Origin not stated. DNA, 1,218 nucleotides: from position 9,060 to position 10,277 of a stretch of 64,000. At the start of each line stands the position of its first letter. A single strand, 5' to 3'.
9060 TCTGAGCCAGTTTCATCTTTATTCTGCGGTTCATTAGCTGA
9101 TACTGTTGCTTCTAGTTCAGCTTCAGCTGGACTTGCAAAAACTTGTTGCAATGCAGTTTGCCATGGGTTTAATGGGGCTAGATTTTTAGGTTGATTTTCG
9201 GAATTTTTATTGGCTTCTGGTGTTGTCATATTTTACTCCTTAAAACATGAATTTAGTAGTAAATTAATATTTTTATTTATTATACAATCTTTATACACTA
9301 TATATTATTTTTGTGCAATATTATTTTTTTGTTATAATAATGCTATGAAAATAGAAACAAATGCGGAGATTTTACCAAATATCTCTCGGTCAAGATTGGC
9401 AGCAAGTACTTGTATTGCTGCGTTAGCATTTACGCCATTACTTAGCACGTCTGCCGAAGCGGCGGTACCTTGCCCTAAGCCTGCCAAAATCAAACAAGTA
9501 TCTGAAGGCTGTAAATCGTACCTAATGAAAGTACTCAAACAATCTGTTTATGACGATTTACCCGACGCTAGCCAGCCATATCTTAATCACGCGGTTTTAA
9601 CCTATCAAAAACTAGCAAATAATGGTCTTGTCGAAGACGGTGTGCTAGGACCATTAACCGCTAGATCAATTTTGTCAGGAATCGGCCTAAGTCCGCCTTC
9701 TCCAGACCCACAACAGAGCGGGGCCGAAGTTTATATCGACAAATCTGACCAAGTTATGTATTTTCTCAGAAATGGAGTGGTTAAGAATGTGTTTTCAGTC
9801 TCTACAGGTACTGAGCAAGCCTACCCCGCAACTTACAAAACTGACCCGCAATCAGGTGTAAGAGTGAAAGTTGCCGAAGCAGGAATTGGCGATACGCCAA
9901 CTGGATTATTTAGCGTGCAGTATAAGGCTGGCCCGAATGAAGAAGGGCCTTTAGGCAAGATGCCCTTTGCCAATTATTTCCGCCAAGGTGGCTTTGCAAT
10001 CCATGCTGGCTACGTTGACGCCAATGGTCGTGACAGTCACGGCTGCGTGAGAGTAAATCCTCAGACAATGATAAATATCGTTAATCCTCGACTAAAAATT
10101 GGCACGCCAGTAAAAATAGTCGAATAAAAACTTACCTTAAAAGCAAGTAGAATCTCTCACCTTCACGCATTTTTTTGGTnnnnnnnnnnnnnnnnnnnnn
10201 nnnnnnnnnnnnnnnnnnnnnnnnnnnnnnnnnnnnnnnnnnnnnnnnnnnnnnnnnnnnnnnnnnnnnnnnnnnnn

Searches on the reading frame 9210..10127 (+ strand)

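Call 36: search_protein_families(library=pfam, proteins=[window:9210-10127:+], max_evalue=0.01)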
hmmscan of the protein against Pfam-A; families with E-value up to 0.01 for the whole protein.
window:9210-10127:+ (305 aa): 1 family
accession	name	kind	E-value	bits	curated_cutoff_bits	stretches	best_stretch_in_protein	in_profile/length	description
PF03734.19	YkuD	-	1e-13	52.5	23.4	1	174-303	4-146/146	L,D-transpeptidase catalytic domain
